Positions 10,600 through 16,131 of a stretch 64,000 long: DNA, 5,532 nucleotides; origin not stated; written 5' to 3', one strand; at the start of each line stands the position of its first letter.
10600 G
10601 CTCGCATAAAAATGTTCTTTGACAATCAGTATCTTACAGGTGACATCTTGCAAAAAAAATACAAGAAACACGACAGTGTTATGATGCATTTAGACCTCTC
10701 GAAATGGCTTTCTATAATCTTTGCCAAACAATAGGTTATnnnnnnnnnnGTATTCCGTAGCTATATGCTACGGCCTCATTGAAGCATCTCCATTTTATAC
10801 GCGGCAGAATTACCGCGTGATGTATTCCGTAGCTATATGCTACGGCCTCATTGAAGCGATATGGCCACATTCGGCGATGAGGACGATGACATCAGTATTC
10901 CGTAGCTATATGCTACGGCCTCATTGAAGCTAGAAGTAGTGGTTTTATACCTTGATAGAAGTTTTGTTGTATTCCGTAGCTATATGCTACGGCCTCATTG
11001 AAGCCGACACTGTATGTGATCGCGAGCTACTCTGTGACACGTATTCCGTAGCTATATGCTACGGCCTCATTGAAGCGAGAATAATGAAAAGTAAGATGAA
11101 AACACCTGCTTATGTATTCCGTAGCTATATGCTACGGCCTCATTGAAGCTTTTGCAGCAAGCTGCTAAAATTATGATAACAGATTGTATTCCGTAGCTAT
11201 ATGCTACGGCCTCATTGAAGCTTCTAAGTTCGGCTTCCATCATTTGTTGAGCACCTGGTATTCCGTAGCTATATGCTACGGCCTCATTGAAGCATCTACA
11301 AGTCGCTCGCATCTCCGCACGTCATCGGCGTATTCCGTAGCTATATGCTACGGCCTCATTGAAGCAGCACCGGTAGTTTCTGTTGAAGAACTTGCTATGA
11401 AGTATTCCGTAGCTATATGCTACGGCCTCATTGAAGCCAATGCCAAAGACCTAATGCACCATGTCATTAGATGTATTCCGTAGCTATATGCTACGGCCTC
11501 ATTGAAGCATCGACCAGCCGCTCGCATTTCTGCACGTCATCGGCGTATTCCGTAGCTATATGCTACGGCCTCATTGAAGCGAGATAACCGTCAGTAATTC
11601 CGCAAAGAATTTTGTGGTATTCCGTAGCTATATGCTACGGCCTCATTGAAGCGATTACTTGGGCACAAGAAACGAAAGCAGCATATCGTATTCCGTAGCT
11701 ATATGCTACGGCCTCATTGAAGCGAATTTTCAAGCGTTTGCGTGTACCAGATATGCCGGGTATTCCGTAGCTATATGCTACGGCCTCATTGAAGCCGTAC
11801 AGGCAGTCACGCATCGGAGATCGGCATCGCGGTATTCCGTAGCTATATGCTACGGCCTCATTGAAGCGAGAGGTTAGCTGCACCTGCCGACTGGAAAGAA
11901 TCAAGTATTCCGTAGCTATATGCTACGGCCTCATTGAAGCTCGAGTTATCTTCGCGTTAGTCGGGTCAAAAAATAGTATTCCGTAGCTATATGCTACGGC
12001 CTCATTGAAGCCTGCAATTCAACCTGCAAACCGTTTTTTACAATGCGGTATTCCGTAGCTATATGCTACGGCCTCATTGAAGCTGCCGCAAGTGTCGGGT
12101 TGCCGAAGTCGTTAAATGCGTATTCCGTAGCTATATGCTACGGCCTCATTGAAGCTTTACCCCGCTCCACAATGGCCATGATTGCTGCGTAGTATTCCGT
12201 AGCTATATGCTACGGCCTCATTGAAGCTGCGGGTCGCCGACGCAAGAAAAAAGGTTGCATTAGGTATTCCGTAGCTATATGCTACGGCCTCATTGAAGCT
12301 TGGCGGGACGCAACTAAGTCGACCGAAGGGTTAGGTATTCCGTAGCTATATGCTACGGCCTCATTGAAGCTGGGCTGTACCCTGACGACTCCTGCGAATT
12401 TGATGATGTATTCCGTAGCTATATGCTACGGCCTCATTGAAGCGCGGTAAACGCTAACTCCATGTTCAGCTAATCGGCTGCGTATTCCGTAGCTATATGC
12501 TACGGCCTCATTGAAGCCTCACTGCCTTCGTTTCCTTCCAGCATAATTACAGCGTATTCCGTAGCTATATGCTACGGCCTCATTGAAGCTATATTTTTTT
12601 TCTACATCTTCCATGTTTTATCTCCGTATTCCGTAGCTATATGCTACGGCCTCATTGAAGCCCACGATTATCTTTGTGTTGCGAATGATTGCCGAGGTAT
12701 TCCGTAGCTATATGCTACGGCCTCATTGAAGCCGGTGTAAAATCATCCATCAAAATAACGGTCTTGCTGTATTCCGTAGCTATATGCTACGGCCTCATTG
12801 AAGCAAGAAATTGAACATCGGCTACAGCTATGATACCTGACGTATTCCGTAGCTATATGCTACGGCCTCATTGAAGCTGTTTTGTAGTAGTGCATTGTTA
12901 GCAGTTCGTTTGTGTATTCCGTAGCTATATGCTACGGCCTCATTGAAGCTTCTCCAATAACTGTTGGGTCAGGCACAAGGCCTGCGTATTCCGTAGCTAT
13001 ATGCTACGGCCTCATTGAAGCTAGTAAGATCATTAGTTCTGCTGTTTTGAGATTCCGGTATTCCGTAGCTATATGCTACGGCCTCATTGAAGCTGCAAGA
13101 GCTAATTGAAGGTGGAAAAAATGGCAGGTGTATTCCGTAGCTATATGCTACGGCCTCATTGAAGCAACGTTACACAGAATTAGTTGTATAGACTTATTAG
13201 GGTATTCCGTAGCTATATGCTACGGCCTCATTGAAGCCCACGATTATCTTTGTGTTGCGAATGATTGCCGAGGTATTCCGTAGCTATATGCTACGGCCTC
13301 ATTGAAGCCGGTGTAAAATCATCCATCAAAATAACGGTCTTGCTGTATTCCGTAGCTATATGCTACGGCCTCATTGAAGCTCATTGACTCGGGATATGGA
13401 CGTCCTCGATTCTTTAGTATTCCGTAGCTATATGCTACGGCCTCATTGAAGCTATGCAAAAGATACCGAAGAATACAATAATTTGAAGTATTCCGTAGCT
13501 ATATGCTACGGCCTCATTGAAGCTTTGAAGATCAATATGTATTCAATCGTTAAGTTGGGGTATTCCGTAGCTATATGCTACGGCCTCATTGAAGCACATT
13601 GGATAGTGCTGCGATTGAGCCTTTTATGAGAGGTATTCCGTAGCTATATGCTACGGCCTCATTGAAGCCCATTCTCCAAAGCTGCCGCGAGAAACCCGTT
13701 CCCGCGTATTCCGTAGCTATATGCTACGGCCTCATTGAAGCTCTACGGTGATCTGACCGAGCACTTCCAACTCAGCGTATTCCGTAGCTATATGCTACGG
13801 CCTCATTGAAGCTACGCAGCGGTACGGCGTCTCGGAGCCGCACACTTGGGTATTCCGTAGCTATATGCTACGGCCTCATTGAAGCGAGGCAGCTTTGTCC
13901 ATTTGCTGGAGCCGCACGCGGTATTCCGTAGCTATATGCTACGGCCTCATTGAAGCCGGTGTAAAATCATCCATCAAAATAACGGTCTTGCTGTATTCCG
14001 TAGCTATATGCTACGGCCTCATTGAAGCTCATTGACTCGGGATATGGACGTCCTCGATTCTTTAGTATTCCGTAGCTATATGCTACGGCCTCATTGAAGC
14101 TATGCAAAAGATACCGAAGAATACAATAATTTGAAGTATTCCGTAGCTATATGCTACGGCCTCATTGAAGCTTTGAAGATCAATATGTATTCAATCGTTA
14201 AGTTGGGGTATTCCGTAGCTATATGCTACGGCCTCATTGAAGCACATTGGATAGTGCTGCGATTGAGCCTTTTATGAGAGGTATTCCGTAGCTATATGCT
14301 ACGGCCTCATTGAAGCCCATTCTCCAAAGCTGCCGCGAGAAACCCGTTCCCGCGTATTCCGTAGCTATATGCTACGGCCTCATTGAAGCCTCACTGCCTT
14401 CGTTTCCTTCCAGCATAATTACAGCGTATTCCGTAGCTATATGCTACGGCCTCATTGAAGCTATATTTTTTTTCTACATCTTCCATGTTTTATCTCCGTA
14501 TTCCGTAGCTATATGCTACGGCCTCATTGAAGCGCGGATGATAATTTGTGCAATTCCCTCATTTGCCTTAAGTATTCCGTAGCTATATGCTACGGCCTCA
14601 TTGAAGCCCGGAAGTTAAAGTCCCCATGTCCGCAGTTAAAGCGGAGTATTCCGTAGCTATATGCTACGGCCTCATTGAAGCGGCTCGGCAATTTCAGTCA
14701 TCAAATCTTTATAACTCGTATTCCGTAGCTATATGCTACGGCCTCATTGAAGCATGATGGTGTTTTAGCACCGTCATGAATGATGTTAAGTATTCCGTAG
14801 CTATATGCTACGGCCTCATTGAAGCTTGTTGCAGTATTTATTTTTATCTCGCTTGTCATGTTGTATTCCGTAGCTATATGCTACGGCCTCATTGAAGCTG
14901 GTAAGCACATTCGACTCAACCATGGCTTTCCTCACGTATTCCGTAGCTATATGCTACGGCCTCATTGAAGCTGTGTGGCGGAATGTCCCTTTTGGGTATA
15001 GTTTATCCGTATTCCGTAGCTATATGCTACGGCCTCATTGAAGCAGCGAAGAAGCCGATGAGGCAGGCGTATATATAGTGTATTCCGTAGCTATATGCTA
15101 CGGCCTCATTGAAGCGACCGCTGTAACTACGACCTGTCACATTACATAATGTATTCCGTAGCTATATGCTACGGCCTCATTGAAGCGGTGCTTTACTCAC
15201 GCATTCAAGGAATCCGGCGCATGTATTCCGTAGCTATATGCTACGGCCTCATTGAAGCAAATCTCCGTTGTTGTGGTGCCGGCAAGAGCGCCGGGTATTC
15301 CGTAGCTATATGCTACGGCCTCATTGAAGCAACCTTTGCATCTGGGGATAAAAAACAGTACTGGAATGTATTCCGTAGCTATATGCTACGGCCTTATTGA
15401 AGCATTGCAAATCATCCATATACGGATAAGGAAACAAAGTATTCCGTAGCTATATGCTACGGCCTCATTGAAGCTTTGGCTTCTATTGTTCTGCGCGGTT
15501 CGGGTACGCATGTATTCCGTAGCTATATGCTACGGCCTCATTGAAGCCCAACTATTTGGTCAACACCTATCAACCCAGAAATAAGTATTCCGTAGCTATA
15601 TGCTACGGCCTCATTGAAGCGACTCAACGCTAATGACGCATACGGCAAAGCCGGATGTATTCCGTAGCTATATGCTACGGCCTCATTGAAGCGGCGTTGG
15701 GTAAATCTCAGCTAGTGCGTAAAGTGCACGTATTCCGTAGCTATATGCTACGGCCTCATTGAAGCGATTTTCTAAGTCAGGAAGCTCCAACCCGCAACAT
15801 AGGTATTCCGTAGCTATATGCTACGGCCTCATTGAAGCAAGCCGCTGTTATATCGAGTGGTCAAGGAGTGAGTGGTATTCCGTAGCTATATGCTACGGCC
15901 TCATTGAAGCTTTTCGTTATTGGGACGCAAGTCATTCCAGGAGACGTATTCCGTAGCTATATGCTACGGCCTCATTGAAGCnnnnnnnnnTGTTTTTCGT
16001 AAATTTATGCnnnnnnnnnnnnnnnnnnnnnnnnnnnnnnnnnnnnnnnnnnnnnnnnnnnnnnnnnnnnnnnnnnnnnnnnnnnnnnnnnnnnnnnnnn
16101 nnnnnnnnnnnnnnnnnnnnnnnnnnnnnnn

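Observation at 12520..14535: Segmental duplications of spacer blocks inside the CRISPR array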

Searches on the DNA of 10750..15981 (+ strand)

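Call 18: search_dna_similar(query=window:10750-15981:+, collection=phages, mode=distant, max_evalue=0.01)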
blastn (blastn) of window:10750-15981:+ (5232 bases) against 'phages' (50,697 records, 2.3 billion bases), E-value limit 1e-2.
No match.

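Call 35: search_dna_similar(query=window:10750-15981:+, collection=plasmids, mode=distant, max_evalue=0.01)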
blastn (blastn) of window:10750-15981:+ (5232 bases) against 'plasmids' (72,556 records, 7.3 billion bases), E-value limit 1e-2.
No match.
